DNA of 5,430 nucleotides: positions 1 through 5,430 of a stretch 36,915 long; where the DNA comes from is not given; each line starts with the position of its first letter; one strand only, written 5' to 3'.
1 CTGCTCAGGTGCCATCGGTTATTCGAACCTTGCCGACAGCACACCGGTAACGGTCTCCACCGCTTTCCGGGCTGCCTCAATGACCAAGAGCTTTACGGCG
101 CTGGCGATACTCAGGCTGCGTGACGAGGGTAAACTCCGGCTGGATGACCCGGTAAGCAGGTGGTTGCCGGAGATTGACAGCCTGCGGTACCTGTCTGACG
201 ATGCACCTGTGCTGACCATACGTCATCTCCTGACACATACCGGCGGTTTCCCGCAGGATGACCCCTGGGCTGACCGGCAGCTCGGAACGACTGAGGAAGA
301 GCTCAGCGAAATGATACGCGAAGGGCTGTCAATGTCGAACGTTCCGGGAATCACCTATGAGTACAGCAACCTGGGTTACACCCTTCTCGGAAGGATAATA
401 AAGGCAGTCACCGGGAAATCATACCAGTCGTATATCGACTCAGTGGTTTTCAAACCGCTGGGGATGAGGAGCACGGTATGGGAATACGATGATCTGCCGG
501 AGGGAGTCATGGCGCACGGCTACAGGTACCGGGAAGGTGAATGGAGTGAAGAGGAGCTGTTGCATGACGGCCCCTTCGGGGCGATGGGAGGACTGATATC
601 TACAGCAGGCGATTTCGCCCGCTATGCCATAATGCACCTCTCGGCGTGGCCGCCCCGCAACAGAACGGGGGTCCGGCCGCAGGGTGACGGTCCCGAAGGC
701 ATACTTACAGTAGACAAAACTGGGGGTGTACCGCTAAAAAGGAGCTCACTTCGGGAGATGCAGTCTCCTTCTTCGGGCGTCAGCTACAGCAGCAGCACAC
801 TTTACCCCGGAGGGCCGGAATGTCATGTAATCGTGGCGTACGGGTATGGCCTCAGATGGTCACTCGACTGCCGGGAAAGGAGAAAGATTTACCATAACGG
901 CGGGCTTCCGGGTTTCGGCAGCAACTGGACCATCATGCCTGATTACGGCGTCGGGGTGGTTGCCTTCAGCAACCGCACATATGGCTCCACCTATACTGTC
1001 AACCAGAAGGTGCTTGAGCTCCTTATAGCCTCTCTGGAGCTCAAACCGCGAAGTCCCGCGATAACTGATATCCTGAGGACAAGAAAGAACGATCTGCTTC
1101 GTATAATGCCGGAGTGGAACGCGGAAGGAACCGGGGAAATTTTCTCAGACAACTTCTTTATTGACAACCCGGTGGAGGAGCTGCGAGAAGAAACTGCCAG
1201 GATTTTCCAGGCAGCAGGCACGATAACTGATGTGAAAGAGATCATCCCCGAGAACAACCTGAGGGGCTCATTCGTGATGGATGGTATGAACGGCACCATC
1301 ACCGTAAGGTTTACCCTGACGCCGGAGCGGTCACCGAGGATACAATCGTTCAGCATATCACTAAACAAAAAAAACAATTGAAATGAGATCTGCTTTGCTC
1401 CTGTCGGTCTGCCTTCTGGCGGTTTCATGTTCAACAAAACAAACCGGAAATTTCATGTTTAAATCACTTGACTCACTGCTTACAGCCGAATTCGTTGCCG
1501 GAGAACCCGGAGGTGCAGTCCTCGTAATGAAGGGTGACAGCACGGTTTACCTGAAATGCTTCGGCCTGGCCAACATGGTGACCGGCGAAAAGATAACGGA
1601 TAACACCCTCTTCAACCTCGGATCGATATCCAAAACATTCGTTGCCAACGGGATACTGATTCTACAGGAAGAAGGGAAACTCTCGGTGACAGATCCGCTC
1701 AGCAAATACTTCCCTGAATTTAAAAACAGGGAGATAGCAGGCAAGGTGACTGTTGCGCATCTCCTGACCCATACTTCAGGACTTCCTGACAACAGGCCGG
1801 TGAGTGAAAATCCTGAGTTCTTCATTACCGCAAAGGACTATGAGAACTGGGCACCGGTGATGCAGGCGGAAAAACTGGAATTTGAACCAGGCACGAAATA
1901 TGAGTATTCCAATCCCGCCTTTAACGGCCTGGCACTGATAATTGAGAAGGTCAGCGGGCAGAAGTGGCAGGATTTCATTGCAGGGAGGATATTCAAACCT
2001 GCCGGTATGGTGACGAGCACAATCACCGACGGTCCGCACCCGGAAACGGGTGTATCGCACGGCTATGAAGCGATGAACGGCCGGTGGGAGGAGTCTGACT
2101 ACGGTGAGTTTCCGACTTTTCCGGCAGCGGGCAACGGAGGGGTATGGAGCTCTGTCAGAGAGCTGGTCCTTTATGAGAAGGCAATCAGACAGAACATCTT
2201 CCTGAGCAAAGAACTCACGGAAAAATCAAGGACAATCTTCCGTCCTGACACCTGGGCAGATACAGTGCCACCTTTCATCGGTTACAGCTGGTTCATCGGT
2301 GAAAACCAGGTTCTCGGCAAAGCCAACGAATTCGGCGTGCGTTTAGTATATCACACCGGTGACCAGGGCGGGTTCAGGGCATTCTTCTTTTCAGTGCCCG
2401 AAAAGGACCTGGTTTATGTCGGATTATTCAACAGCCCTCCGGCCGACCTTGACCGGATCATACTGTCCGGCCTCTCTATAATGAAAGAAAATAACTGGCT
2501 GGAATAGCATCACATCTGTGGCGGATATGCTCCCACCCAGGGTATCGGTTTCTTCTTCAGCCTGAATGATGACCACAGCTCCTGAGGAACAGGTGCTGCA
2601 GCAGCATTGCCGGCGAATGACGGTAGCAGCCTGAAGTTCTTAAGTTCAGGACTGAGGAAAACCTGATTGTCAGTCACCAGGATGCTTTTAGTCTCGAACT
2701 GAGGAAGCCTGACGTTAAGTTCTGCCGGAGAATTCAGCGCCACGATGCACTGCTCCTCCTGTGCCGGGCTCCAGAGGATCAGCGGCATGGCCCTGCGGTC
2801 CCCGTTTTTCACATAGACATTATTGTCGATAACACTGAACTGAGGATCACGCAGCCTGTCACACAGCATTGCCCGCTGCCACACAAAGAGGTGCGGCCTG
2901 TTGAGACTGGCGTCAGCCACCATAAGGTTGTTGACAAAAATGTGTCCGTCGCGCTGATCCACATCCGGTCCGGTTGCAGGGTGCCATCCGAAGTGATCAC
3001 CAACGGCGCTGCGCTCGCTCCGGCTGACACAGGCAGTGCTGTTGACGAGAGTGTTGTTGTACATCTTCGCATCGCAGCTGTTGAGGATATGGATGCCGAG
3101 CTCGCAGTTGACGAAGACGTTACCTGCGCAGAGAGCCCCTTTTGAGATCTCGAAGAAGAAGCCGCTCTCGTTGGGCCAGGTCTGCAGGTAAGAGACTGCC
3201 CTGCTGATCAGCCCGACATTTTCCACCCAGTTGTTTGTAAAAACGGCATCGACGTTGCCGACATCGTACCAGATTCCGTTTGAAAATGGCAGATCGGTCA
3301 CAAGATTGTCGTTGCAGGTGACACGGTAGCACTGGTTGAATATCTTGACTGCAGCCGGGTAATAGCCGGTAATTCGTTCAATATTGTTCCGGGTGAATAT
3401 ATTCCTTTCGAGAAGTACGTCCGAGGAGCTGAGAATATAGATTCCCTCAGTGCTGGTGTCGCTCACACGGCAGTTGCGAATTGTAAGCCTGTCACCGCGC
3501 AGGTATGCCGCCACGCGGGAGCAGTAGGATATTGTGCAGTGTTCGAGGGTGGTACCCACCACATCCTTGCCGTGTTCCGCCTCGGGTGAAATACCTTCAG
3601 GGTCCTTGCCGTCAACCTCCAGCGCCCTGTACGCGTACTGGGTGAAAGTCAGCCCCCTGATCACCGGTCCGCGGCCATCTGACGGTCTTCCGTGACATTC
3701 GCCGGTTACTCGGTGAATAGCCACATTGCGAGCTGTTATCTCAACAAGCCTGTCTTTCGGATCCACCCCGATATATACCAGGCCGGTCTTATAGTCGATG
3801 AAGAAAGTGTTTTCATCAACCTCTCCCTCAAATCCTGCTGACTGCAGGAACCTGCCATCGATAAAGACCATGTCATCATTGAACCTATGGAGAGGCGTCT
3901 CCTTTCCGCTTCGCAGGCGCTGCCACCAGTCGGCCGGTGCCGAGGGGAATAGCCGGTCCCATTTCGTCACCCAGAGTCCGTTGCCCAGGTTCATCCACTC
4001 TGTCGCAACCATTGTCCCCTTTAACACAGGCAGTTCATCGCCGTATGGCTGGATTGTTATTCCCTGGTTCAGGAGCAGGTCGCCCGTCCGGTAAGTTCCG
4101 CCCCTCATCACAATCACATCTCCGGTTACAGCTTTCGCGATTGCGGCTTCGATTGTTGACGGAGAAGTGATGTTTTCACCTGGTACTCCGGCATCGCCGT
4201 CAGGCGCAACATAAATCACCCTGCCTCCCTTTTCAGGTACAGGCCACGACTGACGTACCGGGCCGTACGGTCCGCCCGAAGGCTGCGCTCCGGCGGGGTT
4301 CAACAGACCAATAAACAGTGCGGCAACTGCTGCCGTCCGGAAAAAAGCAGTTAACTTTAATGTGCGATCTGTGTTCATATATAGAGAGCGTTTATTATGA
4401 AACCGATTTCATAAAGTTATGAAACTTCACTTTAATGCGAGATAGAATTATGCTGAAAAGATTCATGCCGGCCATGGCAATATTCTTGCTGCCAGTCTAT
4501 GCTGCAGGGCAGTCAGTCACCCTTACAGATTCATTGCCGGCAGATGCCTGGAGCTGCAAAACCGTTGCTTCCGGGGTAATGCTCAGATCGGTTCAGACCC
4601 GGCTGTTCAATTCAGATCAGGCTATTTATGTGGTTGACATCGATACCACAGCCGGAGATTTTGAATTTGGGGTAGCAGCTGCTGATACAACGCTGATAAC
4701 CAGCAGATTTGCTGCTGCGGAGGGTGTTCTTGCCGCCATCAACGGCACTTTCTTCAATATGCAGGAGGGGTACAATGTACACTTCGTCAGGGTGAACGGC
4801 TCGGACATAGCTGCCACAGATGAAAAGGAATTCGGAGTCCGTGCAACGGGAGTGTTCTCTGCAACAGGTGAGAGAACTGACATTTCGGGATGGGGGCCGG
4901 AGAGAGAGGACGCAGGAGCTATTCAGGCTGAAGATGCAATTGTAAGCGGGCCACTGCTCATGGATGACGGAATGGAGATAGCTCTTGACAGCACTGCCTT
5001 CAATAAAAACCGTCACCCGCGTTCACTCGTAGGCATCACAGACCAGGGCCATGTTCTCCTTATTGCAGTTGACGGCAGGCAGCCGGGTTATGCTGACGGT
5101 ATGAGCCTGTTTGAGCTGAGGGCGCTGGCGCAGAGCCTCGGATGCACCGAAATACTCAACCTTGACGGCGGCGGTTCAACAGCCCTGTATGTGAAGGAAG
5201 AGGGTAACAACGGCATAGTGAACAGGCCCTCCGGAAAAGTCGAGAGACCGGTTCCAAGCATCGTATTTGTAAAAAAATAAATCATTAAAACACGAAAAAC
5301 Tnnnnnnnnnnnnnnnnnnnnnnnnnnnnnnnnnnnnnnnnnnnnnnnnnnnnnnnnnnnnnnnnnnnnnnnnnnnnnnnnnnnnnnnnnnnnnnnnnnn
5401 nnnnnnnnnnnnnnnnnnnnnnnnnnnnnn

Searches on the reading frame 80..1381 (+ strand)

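Call 8: search_protein_families(library=pfam, proteins=[window:80-1381:+], max_evalue=0.001)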
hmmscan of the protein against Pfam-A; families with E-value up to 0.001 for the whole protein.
window:80-1381:+ (433 aa): 1 family
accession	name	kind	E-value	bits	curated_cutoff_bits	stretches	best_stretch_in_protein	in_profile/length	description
PF00144.29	Beta-lactamase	-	3.6e-50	171.4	27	1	1-308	55-319/329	Beta-lactamase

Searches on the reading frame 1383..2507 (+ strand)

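Call 8: search_protein_families(library=pfam, proteins=[window:1383-2507:+], max_evalue=0.001)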
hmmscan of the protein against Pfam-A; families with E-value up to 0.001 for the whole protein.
window:1383-2507:+ (374 aa): 1 family
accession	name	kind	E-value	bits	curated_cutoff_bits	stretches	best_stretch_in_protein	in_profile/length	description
PF00144.29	Beta-lactamase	-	2.2e-62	211.6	27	1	36-354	7-313/329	Beta-lactamase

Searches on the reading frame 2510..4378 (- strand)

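Call 8: search_protein_families(library=pfam, proteins=[window:2510-4378:-], max_evalue=0.001)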
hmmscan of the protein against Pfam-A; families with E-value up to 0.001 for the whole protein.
window:2510-4378:- (622 aa): 2 families
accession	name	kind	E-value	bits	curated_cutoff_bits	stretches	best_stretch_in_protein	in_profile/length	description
PF13229.12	Beta_helix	-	8e-16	58.5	25.9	1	275-444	10-158/158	Right handed beta helix region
PF05048.19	NosD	-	5.9e-11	42.6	23.6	1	275-452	26-177/212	Periplasmic copper-binding protein (NosD)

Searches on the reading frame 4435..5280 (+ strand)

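Call 8: search_protein_families(library=pfam, proteins=[window:4435-5280:+], max_evalue=0.001)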
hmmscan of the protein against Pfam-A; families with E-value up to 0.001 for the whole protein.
window:4435-5280:+ (281 aa): 1 family
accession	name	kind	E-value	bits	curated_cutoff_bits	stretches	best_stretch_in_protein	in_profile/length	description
PF09992.14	NAGPA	-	4.8e-34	118.4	25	1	97-279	2-168/169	Phosphodiester glycosidase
